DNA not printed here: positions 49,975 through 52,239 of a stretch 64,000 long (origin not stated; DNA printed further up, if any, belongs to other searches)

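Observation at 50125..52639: Orphan type IV prepilin leader fused to a BspA-type LRR adhesin domain with an internal recent duplication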

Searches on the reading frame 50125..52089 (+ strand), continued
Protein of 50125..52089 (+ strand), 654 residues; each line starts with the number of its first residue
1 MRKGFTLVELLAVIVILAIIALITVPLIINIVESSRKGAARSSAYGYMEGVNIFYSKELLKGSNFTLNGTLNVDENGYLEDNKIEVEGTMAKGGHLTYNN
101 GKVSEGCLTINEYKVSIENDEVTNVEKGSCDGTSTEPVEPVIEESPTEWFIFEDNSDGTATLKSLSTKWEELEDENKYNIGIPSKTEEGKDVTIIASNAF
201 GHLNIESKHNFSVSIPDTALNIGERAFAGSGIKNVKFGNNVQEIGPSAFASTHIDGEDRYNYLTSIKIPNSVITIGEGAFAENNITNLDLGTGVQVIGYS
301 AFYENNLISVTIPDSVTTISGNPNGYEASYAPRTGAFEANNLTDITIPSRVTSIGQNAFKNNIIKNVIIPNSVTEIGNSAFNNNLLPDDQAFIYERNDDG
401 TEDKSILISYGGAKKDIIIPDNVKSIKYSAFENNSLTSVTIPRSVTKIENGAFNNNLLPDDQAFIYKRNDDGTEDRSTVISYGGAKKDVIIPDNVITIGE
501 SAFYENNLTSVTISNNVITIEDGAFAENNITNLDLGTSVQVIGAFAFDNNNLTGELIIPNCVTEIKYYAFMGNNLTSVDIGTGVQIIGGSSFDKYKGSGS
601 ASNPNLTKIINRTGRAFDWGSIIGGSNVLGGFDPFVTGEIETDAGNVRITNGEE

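Call 14: find_encoding_contigs(protein=P0070, flank=10000, max_places=2)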
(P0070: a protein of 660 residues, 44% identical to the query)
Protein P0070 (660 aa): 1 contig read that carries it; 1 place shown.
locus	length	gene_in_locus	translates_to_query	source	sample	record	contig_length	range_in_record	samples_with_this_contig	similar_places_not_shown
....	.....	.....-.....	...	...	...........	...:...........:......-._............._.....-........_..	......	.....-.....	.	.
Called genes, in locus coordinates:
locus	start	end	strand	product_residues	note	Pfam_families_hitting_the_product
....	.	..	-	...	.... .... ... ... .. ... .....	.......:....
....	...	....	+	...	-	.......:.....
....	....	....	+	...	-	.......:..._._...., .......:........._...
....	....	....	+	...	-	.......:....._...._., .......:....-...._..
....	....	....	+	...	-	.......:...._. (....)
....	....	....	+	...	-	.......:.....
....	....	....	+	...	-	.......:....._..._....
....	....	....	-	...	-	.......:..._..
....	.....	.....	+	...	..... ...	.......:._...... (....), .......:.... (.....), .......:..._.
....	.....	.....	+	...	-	-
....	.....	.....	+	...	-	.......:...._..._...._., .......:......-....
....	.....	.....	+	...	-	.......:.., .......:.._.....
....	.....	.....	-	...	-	-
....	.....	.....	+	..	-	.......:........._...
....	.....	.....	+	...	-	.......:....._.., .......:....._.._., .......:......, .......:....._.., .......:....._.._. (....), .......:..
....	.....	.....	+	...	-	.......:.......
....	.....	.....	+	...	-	-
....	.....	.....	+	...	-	-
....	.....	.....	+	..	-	-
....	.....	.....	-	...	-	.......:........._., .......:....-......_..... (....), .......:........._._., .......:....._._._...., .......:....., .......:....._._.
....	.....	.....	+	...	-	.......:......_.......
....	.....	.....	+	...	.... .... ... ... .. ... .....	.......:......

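Call 15: find_encoding_contigs(protein=P0085, flank=10000, max_places=2)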
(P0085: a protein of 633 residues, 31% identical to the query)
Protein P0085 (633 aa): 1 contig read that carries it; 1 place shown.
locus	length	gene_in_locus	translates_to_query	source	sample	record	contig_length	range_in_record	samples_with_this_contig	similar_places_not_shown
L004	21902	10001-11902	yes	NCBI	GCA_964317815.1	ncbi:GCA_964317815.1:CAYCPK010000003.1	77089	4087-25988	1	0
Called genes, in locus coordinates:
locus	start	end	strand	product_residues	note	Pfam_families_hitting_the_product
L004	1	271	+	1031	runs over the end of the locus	PF00133:tRNA-synt_1, PF09334:tRNA-synt_1g (faint), PF08264:Anticodon_1, PF19302:DUF5915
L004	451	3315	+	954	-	PF12773:DZR, PF13240:Zn_Ribbon_1 (faint), PF13248:Zn_ribbon_3 (faint), PF17032:Zn_ribbon_15 (faint), PF18912:DZR_2 (faint), PF24463:DUF7577 (faint), PF12773:DZR (weak), PF03793:PASTA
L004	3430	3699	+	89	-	PF00312:Ribosomal_S15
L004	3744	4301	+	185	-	-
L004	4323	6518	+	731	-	PF01138:RNase_PH, PF03725:RNase_PH_C, PF03726:PNPase, PF01138:RNase_PH, PF03725:RNase_PH_C (weak), PF00575:S1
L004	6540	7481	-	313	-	-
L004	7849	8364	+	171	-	PF13306:LRR_5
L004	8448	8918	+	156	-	PF13306:LRR_5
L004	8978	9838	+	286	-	PF01522:Polysacc_deac_1 (weak)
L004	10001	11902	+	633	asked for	PF07963:N_methyl (weak), PF13306:LRR_5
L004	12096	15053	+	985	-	PF02463:SMC_N, PF13175:AAA_15, PF13304:AAA_21 (weak), PF13476:AAA_23, PF13555:AAA_29 (weak), PF06470:SMC_hinge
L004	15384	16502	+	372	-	PF02073:Peptidase_M29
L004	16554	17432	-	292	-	-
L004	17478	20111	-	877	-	PF00690:Cation_ATPase_N, PF00122:E1-E2_ATPase, PF00702:Hydrolase, PF13246:Cation_ATPase, PF00689:Cation_ATPase_C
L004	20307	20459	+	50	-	-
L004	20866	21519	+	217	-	PF12227:DUF3603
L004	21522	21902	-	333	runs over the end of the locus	PF00579:tRNA-synt_1b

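Call 22: list_cluster_members(proteins=[P0001, P0002, P0006, P0044, P0041, P0085, P0070, P0109])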
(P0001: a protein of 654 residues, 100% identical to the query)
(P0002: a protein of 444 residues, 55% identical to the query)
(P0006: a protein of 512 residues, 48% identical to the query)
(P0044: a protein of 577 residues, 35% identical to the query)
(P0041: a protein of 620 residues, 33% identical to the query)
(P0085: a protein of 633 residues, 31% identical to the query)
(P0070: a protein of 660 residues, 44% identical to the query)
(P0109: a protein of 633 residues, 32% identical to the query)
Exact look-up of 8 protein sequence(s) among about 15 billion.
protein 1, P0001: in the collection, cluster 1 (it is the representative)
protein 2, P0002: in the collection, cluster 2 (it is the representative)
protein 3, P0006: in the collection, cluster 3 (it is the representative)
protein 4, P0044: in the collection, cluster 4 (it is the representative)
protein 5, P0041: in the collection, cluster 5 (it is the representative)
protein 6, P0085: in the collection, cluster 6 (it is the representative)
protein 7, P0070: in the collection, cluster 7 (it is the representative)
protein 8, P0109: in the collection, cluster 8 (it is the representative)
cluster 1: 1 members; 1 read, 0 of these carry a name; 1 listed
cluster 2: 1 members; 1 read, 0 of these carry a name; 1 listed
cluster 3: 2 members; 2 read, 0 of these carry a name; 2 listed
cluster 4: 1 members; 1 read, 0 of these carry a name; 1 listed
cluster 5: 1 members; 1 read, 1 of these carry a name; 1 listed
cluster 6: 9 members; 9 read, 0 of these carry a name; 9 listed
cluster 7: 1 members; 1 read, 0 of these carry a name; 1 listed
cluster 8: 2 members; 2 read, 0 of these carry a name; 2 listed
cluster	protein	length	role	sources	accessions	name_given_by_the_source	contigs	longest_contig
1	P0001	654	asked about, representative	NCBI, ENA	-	-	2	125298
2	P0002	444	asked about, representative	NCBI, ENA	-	-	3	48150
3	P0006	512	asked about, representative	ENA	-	-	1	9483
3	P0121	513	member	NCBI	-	-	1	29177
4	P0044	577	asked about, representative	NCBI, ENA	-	-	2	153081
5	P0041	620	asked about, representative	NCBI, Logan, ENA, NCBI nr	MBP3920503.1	MAG: leucine-rich repeat domain-containing protein [Bacilli bacterium] | leucine-rich repeat domain-containing protein [Bacilli bacterium]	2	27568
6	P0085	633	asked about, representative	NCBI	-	-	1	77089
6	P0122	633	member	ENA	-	-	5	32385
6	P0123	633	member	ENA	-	-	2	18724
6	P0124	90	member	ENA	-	-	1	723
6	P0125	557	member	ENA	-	-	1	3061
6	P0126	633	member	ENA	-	-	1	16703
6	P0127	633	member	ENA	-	-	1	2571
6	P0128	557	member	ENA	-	-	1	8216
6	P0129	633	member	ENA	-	-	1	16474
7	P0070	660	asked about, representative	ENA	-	-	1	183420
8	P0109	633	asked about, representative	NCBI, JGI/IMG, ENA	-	-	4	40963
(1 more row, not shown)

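Call 33: find_related_loci(query=A1, collection=genome_contigs, flank=10000)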
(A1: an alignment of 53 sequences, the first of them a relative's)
Query A1 (654 aa) in genome_contigs; peptide patterns used: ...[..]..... (x = any residue, [..] = any of these).
597 stretches matched a pattern (row limit reached: there are more); 298 encode a relative of the query (tblastn E <= 1e-3); the best 80 are kept; 80 distinct loci.
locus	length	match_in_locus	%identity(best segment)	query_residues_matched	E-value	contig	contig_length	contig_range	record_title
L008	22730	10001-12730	32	2-622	1e-48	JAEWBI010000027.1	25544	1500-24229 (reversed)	MAG: Bacillota bacterium isolate OH_PBB_246 k127_12297, whole genome shotgun sequence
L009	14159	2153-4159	27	3-649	2e-46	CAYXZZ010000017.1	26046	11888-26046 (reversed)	MAG TPA_asm: uncultured Mycoplasma sp. isolate SRP315200_co2_747 genome assembly, contig: NODE_1329_length_26046_cov_12.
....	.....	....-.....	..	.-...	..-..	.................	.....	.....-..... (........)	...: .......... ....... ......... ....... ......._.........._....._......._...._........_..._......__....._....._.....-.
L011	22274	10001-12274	29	2-596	7e-54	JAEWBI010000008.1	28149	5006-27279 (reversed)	MAG: Bacillota bacterium isolate OH_PBB_246 k127_596316, whole genome shotgun sequence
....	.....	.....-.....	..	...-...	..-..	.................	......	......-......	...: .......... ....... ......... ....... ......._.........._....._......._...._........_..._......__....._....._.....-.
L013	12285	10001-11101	29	104-592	6e-27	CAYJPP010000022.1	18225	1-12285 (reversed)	MAG TPA_asm: uncultured Muribaculaceae bacterium isolate ERP123703_co3_323 genome assembly, contig: NODE_3657_length_182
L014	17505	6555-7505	31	2-593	2e-23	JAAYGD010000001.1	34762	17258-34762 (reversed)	MAG: Mycoplasmatota bacterium isolate AS09scLD_189 3961_AS09, whole genome shotgun sequence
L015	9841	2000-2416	40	2-141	4e-21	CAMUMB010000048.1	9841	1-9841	MAG TPA_asm: uncultured Bacillales bacterium isolate SRR14038239_bin.65_metawrap_v1.3_MAG genome assembly, contig: NODE.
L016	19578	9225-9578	41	2-117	4e-19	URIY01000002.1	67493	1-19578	uncultured Tenericutes bacterium isolate UMGS1045 genome assembly, contig: NODE_259_length_67493_cov_13.985453, whole ge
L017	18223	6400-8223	39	3-123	2e-18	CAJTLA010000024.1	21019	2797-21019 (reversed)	MAG TPA_asm: uncultured Bacilli bacterium isolate MGBC102946 genome assembly, contig: MGBC102946.24, whole genome shotgu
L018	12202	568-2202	38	1-136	4e-18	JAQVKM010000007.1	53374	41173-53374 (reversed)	MAG: Bacilli bacterium isolate STE_87 NODE_1041_length_53374_cov_6.378031_Sandtown_E, whole genome shotgun sequence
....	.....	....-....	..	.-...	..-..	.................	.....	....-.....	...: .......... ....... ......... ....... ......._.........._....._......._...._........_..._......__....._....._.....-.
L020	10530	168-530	39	4-119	2e-17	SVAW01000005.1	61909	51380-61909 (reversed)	MAG: Bacillota bacterium isolate SIG212 NODE_11594_length_61909_cov_11.566686, whole genome shotgun sequence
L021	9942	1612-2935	42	2-126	2e-17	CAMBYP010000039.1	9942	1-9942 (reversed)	MAG: uncultured Tenericutes bacterium isolate SRR17382100_bin.60_metaWRAP_v1.3_MAG genome assembly, contig: ERZ10544632.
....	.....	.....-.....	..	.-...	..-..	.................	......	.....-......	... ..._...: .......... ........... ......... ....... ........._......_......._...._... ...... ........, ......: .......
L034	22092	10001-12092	45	2-146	9e-15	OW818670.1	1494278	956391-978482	metagenome genome assembly, chromosome: 1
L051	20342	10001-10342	41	3-112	6e-13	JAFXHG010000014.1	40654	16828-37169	MAG: Bacilli bacterium isolate RGIG6413 Sheep_Rectum-5__c200702, whole genome shotgun sequence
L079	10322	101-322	45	1-75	2e-10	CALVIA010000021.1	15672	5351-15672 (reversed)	MAG: uncultured Bacilli bacterium isolate BRZ_KL__bin61 genome assembly, contig: BRZ_KL__NODE_3715_length_15672_cov_7.79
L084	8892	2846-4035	52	2-51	4e-10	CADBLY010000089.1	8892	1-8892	MAG: uncultured Erysipelotrichaceae bacterium isolate RUG14093 genome assembly, contig: RUG14093_asm_89, whole genome sh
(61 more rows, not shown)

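Call 38: predict_structure(alignment_id=A1)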
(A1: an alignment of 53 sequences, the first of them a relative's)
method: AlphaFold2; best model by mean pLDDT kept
length: 654 residues; sequences in the alignment: 53
mean_pLDDT: 89.3   pTM: 0.75
mean pLDDT of the five models: 89.3, 88.5, 88.5, 88.5, 88.5
residues with pLDDT >= 90: 439; 70-90: 157; 50-70: 44; < 50: 14
segments of 3 or more residues with pLDDT < 50: 133-138, 326-328
pLDDT, mean of each block of 10 residues (from residue 1): 65 88 82 87 92 86 79 87 85 88 90 91 88 48 86 97 92 78 96 96 65 95 95 93 97 80 94 97 95 96 96 96 50 84 97 96 97 96 98 97 98 98 97 98 97 97 98 98 98 98 97 98 96 96 94 96 93 94 86 53 88 91 65 84 87 83
secondary structure, 60 per line:
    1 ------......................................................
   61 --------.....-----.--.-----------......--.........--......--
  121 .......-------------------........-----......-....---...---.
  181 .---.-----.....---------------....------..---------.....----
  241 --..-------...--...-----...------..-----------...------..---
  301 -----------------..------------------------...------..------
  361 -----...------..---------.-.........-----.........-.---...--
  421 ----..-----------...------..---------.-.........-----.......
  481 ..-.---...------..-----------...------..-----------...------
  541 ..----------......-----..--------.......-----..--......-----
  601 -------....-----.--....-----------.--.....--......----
elements in order: H7-60 E69-73 E94-99 E102-110 E113-118 E121-127 E150-154 E160-165 H167-170 E191-195 E211-214 E232-236 E252-254 E257-259 E265-267 E287-289 E344-346 E366-368 H388-391 E392-396 E402-410 E416-418 E438-440 H460-463 E464-468 E474-482 E488-490 E510-512 E532-534 E553-558 E574-580 H590-595 E608-611 H620-623 E638-642 E645-650

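Call 41: fold_search(model_id=the predicted structure, library=pdb)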
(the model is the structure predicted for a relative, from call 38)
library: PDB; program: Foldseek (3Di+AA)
matches with E <= 10: 116; with E <= 0.001: 16
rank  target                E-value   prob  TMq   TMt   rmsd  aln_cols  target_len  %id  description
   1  4fs7                  2.3e-12  1.00  0.32  0.51  12.4       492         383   21  Crystal structure of a leucine-rich repeat protein (BACOVA_04585) from Bacteroides ovatus ATCC 8483 at 1.19 A resolution (released 2012-09-19)
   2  4cp6                  1.4e-10  1.00  0.24  0.33  10.6       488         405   16  The Crystal structure of Pneumococcal vaccine antigen PcpA (released 2015-02-25)
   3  4h09_A                3.1e-10  1.00  0.27  0.43  12.0       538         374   17  Crystal structure of a leucine-rich repeat protein (EUBVEN_01088) from Eubacterium ventriosum ATCC 27560 at 2.50 A res (released 2012-10-10)
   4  4h09_E                4.4e-10  1.00  0.26  0.40  12.3       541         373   17  Crystal structure of a leucine-rich repeat protein (EUBVEN_01088) from Eubacterium ventriosum ATCC 27560 at 2.50 A res (released 2012-10-10)
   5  4h09_B                7.2e-10  1.00  0.27  0.42  12.0       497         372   16  Crystal structure of a leucine-rich repeat protein (EUBVEN_01088) from Eubacterium ventriosum ATCC 27560 at 2.50 A res (released 2012-10-10)
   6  4gt6                  8.3e-10  1.00  0.25  0.36  11.8       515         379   20  Crystal structure of a leucine rich cell surface protein (FAEPRAA2165_01021) from Faecalibacterium prausnitzii A2-165 at (released 2012-09-26)
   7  4h09_C                1.5e-09  1.00  0.26  0.41  13.2       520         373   15  Crystal structure of a leucine-rich repeat protein (EUBVEN_01088) from Eubacterium ventriosum ATCC 27560 at 2.50 A res (released 2012-10-10)
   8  4h09_D                6.9e-09  1.00  0.26  0.40  12.9       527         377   14  Crystal structure of a leucine-rich repeat protein (EUBVEN_01088) from Eubacterium ventriosum ATCC 27560 at 2.50 A res (released 2012-10-10)
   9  4fd0                  1.8e-07  1.00  0.16  0.26  19.5       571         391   14  Crystal structure of a putative cell surface protein (BACCAC_03700) from Bacteroides caccae ATCC 43185 at 2.07 A resolut (released 2012-07-25)
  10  4fdw                  6.0e-07  1.00  0.18  0.28  19.2       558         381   12  Crystal structure of a putative cell surface protein (BACOVA_01565) from Bacteroides ovatus ATCC 8483 at 2.05 A resoluti (released 2012-07-25)
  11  6mlx_A                1.5e-05  1.00  0.24  0.66   5.5       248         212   19  Crystal structure of T. pallidum Leucine Rich Repeat protein (TpLRR) (released 2019-07-17)
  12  4oju_A                3.0e-05  1.00  0.15  0.62  17.6       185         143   24  Crystal structure of a leucine-rich repeat protein (BACCAP_00569) from Bacteroides capillosus ATCC 29799 at 2.00 A res (released 2014-06-18)
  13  6mlx_B                8.9e-05  1.00  0.18  0.51  10.7       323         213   17  Crystal structure of T. pallidum Leucine Rich Repeat protein (TpLRR) (released 2019-07-17)
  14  4oju_B                1.2e-04  1.00  0.15  0.64   5.1       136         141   32  Crystal structure of a leucine-rich repeat protein (BACCAP_00569) from Bacteroides capillosus ATCC 29799 at 2.00 A res (released 2014-06-18)
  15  4oju_D                1.2e-04  1.00  0.17  0.71   4.6       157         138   28  Crystal structure of a leucine-rich repeat protein (BACCAP_00569) from Bacteroides capillosus ATCC 29799 at 2.00 A res (released 2014-06-18)
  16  6mlx_C                3.9e-04  1.00  0.17  0.47  11.1       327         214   16  Crystal structure of T. pallidum Leucine Rich Repeat protein (TpLRR) (released 2019-07-17)
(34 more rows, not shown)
